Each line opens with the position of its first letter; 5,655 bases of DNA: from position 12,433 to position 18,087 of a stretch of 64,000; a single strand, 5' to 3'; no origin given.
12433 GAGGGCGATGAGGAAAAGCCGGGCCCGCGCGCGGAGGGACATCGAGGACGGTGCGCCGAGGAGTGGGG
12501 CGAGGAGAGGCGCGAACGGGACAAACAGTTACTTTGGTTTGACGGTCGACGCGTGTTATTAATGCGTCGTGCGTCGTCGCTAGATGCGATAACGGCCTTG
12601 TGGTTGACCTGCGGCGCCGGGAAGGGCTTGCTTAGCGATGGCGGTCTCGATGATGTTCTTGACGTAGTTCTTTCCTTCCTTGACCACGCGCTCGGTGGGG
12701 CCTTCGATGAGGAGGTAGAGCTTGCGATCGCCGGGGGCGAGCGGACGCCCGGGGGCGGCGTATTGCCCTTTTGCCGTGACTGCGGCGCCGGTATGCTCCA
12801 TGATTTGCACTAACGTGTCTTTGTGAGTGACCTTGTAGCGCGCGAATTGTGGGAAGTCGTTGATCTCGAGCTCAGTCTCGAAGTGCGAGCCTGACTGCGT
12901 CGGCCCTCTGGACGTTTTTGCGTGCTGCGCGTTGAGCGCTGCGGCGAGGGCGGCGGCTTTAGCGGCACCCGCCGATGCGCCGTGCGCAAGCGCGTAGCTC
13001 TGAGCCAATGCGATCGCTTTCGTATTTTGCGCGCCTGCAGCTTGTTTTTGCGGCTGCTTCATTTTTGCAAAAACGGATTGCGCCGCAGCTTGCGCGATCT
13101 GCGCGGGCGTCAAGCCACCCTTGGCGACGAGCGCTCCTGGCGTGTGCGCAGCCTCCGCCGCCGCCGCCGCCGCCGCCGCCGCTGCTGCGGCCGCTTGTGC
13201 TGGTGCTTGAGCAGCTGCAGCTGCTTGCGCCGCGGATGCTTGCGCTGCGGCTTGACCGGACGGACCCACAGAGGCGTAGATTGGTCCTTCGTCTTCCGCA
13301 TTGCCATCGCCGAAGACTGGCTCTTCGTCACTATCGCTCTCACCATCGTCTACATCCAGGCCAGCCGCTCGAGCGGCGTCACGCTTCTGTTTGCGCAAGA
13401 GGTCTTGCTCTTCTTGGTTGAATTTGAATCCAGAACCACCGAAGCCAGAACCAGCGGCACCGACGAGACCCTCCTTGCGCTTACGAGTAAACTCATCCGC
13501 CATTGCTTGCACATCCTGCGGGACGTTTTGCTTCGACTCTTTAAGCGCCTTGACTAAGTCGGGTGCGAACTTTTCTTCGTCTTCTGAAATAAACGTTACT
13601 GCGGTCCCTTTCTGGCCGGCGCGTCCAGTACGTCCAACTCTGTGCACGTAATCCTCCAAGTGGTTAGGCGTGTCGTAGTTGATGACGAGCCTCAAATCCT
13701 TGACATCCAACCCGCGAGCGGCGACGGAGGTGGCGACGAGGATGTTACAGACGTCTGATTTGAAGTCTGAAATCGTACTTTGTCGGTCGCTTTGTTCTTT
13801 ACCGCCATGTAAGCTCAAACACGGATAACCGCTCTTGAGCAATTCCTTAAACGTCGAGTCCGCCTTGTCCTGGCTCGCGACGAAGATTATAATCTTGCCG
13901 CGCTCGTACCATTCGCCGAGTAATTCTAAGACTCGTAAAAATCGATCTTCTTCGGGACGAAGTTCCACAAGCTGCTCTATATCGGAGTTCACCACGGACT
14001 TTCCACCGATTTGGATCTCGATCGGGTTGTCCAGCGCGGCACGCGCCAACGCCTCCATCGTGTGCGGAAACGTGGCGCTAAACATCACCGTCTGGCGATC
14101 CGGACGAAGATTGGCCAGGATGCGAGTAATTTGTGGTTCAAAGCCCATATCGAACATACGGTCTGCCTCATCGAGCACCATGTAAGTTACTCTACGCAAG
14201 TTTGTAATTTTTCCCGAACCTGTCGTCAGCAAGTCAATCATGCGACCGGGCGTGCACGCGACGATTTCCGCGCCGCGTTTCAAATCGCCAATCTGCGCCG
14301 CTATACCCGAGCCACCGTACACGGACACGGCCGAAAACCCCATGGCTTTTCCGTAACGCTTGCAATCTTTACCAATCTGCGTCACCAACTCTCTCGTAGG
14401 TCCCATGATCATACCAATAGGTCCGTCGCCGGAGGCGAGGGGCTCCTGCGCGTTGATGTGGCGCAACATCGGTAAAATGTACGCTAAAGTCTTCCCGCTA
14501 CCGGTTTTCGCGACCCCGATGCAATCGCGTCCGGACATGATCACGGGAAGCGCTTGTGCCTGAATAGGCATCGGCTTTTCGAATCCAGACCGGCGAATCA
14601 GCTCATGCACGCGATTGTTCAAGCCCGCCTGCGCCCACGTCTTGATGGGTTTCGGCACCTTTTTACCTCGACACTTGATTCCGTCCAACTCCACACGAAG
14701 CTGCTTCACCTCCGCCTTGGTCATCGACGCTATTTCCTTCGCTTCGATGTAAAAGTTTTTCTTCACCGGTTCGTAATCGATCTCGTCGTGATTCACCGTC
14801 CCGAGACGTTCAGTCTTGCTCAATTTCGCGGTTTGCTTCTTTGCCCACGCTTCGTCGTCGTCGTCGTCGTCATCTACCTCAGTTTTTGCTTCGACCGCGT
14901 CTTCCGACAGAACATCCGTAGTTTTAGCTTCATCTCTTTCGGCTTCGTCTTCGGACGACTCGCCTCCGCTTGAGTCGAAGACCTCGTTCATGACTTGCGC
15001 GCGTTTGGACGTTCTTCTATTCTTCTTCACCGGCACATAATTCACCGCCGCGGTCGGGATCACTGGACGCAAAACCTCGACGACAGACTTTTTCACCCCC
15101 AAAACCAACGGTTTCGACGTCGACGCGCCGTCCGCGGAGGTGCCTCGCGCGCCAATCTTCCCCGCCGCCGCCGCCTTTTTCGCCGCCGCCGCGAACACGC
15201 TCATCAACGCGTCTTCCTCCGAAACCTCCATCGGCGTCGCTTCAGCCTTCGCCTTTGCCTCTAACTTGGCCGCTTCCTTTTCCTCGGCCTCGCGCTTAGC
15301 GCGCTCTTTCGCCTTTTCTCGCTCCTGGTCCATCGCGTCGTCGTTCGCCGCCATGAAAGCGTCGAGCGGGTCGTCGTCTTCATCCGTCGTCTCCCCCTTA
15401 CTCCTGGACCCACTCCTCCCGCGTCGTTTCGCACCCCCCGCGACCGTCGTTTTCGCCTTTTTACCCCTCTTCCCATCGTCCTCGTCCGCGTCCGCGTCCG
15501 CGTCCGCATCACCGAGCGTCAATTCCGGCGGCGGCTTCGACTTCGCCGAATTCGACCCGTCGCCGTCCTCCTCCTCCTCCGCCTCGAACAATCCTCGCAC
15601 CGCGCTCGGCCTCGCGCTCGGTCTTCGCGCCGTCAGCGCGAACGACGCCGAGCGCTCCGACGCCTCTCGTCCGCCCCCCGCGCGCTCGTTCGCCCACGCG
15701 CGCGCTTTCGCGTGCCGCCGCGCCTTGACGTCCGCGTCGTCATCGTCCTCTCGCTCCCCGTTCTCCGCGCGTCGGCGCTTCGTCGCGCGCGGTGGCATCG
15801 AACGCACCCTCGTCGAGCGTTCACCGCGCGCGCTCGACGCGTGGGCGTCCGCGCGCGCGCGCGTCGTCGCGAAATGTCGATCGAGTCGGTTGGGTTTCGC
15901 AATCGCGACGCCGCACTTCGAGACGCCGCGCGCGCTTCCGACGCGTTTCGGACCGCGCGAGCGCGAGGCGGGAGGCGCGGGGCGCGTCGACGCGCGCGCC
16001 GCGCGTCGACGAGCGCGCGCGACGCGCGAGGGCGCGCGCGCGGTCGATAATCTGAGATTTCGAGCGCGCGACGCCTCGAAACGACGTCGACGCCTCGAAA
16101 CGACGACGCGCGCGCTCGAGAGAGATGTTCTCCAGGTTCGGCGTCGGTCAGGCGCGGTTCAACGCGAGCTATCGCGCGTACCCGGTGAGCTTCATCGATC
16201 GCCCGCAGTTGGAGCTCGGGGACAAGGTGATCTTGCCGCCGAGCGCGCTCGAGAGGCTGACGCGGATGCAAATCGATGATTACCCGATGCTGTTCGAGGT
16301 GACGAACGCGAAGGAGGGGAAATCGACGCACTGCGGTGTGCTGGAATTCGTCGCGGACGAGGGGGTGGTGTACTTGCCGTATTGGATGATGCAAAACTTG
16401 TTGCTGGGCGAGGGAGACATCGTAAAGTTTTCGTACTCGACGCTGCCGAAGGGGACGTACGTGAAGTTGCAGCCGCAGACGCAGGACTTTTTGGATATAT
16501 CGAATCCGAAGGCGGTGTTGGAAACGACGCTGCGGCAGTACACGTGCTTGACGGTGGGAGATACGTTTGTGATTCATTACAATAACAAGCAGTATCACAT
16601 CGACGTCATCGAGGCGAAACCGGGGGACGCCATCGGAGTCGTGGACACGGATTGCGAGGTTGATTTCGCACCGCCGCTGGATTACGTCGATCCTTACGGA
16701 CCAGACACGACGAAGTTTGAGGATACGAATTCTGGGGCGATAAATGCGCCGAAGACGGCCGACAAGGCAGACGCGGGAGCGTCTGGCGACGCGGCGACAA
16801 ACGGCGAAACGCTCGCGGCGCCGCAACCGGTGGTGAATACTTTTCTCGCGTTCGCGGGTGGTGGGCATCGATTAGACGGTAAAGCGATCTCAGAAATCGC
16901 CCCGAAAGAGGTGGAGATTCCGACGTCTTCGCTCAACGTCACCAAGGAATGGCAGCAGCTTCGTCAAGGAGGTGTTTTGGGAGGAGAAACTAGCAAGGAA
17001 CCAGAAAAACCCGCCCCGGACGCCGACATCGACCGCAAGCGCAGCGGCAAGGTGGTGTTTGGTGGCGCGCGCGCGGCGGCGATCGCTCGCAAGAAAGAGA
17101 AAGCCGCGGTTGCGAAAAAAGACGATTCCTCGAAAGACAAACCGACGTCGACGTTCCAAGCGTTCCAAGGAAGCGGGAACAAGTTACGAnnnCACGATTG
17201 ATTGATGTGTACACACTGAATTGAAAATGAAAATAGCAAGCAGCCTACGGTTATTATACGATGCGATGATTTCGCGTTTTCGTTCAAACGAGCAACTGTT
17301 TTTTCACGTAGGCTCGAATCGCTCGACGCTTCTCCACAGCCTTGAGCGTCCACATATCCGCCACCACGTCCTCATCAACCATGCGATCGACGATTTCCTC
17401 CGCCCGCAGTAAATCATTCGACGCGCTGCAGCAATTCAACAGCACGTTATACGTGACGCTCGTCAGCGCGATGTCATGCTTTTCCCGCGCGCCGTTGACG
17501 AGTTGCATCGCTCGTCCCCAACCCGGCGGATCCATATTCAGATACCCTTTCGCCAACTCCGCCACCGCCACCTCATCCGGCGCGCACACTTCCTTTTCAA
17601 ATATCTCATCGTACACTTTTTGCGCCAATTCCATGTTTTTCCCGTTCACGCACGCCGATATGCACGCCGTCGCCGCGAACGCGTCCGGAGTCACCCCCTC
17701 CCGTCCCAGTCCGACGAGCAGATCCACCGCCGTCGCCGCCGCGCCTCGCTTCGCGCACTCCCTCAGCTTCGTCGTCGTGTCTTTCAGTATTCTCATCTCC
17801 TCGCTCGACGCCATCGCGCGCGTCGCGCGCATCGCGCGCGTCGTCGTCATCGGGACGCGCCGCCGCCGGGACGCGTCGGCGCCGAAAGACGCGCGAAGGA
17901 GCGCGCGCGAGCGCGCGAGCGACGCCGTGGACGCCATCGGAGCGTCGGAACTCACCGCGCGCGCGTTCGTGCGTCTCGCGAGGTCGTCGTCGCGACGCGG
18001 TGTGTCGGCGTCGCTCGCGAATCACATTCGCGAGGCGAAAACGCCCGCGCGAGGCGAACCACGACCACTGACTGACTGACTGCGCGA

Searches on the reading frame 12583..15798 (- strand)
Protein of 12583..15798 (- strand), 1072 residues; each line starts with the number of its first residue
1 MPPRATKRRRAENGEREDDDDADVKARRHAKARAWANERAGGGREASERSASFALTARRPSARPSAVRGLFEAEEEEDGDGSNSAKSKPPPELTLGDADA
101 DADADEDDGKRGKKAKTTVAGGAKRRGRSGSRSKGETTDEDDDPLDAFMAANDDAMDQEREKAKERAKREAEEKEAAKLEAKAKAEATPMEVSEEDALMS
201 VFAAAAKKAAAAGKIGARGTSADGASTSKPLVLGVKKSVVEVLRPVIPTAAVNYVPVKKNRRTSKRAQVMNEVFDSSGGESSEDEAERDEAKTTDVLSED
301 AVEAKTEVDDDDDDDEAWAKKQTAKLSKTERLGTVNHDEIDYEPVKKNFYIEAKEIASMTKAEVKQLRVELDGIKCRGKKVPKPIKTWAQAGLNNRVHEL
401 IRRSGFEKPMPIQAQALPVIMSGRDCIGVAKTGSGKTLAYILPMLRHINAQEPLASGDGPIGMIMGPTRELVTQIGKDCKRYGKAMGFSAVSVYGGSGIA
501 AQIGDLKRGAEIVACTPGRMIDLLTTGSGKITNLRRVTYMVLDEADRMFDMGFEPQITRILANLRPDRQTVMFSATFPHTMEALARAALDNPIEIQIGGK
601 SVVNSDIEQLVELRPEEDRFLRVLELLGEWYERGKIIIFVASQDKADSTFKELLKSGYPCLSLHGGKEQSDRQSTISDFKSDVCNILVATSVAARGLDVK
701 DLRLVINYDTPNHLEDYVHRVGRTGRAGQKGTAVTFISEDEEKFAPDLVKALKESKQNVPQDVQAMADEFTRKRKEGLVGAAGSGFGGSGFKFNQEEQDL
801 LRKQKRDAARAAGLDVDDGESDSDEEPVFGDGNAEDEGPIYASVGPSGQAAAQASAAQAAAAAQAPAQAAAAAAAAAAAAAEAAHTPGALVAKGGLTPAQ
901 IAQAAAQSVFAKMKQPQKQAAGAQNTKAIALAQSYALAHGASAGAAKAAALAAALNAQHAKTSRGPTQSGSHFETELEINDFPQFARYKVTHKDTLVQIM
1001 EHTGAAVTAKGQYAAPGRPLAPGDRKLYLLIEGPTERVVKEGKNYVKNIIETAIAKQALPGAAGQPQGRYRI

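Call 23: search_protein_families(library=pfam, proteins=[window:12583-15798:-], max_evalue=0.01)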
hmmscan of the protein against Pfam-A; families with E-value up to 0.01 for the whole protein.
window:12583-15798:- (1072 aa): 4 families
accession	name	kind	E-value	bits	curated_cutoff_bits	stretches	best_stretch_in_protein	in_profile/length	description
PF00270.35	DEAD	-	6.3e-48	163.1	26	1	411-582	2-165/167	DEAD/DEAH box helicase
PF00271.37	Helicase_C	-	1.1e-30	106.6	23.5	1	623-728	6-110/110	Helicase conserved C-terminal domain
PF23469.1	KH_12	-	9.4e-13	48.6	27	1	975-1054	3-79/92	KH-domain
PF22675.2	KH-I_KHDC4-BBP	-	0.00058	20.1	30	0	994-1051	17-76/76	KHDC4/BBP-like, KH-domain type I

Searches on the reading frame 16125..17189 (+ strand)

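Call 23: search_protein_families(library=pfam, proteins=[window:16125-17189:+], max_evalue=0.01)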
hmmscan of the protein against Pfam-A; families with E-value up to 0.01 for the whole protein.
window:16125-17189:+ (355 aa): 2 families
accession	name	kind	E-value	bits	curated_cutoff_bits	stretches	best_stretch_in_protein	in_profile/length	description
PF03152.21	UFD1_N1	-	1.4e-37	127.6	29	1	12-108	1-97/97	Ubiquitin fusion degradation protein UFD1, N-terminal subdomain 1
PF24842.1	UFD1_N2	-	2.2e-36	124.1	37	1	109-184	1-76/76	Ubiquitin fusion degradation protein UFD1, N-terminal subdomain 2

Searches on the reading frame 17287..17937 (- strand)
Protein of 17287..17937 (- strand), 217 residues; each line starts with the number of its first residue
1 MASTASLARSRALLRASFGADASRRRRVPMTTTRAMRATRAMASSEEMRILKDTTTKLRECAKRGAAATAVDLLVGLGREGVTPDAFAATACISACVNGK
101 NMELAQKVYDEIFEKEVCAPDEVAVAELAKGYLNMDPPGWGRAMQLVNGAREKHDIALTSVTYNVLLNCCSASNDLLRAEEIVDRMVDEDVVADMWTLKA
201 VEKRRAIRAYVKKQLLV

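Call 23: search_protein_families(library=pfam, proteins=[window:17287-17937:-], max_evalue=0.01)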
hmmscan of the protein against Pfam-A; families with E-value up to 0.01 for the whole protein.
window:17287-17937:- (217 aa): 5 families
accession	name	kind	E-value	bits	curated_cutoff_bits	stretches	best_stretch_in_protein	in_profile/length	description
PF13041.12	PPR_2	-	1.9e-10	41.1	30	1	160-197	3-40/50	PPR repeat family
PF01535.26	PPR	-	3.7e-09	36.6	25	1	161-190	1-30/31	PPR repeat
PF13812.12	PPR_3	-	1.2e-07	32.1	25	0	78-120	7-48/63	Pentatricopeptide repeat domain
PF17177.10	PPR_long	-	8.5e-05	22.5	27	0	142-177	29-63/211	Pentacotripeptide-repeat region of PRORP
PF12854.13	PPR_1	-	0.0028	17.8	23.8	0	158-187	5-34/34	PPR repeat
